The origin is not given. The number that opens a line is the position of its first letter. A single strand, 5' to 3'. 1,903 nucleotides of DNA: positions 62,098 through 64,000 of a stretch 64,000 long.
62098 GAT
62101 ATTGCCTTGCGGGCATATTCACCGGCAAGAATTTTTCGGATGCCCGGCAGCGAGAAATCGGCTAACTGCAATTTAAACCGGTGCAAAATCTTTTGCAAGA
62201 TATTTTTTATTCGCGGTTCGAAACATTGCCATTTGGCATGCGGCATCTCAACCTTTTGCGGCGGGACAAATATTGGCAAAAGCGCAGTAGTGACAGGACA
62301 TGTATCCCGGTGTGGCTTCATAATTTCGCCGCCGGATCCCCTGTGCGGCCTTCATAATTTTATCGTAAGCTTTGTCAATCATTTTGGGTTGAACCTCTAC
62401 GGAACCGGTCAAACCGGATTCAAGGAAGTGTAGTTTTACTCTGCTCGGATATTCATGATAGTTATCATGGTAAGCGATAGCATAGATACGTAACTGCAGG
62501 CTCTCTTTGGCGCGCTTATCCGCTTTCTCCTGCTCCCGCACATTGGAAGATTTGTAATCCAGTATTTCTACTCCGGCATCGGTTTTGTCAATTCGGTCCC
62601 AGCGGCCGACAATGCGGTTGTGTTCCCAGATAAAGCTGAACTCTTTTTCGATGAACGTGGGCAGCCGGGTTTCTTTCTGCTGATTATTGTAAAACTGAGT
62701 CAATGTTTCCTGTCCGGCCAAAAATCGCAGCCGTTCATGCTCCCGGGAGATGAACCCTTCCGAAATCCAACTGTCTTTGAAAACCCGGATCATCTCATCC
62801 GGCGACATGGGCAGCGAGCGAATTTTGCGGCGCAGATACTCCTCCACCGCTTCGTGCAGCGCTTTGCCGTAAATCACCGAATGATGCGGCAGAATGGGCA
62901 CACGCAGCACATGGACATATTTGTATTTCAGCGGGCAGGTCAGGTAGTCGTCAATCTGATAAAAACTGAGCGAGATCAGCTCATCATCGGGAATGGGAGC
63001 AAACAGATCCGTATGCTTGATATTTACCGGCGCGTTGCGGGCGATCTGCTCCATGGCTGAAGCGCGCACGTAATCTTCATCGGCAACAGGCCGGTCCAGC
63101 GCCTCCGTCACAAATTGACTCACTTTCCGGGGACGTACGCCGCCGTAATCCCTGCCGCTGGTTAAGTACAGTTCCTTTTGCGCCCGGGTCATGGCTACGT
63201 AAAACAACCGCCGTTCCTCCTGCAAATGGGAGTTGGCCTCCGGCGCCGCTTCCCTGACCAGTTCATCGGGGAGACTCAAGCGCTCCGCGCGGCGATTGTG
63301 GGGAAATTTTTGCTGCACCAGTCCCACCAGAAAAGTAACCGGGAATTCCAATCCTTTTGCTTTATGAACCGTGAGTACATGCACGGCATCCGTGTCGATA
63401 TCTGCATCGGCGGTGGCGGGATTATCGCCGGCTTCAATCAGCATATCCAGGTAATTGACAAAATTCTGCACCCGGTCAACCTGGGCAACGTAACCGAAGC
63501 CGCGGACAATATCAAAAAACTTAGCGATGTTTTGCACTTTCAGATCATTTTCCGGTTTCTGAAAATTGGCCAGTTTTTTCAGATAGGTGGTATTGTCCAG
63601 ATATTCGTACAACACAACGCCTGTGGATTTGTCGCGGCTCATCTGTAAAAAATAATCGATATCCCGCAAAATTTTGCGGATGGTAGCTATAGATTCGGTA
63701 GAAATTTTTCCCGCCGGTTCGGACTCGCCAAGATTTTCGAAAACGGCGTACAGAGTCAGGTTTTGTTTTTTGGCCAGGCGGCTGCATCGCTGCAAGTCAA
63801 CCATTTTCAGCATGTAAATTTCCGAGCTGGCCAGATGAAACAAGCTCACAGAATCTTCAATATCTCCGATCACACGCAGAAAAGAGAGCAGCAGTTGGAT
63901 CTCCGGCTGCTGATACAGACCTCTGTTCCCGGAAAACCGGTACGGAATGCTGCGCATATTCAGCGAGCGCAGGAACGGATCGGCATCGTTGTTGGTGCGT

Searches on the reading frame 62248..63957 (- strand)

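Call 20: search_protein_families(library=pfam, proteins=[window:62248-63957:-], max_evalue=1e-8)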
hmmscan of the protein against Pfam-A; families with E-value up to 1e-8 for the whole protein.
window:62248-63957:- (569 aa): 3 families
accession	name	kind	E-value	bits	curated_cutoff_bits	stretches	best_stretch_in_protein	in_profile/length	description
PF12705.13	PDDEXK_1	-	3.4e-32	112.8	22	1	329-565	1-247/247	PD-(D/E)XK nuclease superfamily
PF13361.12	UvrD_C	-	7.9e-31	108.2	25.6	1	3-267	95-347/350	UvrD-like helicase C-terminal domain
PF13538.12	UvrD_C_2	-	7e-14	51.9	27.4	0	244-266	30-52/52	UvrD-like helicase C-terminal domain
